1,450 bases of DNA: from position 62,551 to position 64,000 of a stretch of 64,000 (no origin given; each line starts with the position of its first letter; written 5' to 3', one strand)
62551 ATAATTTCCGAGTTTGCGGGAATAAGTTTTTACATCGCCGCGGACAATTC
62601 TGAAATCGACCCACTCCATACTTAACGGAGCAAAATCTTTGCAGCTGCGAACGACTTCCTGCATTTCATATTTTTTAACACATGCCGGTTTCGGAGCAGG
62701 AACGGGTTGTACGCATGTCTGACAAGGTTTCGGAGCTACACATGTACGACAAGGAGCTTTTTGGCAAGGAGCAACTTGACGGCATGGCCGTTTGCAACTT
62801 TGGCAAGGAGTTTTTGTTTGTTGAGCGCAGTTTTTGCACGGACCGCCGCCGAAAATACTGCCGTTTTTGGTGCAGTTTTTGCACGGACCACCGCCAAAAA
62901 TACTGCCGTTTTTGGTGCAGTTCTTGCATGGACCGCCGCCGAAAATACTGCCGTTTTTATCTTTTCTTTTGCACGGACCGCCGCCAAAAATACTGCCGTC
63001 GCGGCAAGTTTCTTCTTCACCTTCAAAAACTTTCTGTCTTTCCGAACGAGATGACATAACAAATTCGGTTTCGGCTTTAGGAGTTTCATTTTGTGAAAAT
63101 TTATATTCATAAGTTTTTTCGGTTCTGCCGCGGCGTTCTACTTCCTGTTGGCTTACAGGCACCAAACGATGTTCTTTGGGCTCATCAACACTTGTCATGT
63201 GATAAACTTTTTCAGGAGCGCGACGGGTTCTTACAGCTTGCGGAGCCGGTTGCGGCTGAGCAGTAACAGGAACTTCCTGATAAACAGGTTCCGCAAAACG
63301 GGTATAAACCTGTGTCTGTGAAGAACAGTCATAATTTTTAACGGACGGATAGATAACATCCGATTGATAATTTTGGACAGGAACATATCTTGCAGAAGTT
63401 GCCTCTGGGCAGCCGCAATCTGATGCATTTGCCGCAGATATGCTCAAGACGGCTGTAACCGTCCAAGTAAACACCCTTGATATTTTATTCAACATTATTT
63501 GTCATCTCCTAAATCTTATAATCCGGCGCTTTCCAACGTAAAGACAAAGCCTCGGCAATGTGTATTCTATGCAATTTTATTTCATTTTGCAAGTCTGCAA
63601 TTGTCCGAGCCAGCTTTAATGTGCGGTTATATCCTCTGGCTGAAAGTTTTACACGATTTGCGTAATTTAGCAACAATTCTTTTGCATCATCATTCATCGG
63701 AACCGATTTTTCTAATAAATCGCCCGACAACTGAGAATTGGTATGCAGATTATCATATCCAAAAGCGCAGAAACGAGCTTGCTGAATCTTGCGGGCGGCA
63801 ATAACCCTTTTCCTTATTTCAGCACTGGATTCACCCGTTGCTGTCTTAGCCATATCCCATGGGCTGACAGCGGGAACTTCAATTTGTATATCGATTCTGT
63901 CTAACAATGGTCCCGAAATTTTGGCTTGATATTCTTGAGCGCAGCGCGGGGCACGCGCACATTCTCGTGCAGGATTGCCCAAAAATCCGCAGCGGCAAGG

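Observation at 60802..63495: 897-aa secreted protein with two different in-frame tandem-repeat arrays and a degenerate trypsin-like C-terminal domain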

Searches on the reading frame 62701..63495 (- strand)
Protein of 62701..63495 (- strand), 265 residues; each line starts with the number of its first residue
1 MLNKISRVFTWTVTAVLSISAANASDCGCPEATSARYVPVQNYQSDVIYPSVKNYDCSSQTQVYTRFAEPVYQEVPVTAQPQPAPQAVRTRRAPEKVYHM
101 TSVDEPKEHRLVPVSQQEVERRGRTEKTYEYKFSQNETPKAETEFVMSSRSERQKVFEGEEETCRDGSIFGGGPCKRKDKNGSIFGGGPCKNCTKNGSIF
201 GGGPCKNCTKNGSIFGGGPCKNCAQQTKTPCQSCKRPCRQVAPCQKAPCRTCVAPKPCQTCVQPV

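Call 7: search_protein_families(library=pfam, proteins=[window:62701-63495:-], max_evalue=10)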
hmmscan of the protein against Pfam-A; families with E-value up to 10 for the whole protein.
window:62701-63495:- (265 aa): 1 family
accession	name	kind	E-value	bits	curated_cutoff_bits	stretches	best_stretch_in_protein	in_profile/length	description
PF13634.11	Nucleoporin_FG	-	0.00038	21.7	32.2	1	154-222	11-80/90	Nucleoporin FG repeat region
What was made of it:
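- Tried and rejected: The Nucleoporin_FG hit on the N-terminal part (E 4e-4, below threshold) is a compositional match to the GSIFGGG units, not homology (call 7).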

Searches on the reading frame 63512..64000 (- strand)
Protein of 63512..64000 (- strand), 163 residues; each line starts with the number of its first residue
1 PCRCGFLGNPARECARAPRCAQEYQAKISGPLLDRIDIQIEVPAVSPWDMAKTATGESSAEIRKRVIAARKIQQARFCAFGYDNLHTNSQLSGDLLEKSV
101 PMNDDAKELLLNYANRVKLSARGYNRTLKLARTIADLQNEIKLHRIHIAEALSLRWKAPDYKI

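Call 24: search_protein_families(library=pfam, proteins=[window:63512-64000:-], max_evalue=0.001)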
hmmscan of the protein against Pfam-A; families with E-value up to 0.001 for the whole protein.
window:63512-64000:- (163 aa): 2 families
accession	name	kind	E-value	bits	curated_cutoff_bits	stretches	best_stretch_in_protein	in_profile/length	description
PF13335.12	Mg_chelatase_C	-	1.6e-28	99.5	26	1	56-155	1-94/94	Magnesium chelatase, subunit ChlI C-terminal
PF01078.27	Mg_chelatase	-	6.3e-13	49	20.3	1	1-46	158-203/207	Magnesium chelatase, subunit ChlI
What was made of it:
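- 63509..64000 (-): 3' end of comM/yifB (Mg-chelatase-like AAA+ ATPase). Its stop is 13 nt before the ATG, and an AGGAG overlaps that stop. Pfam Mg_chelatase and Mg_chelatase_C (call 24).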
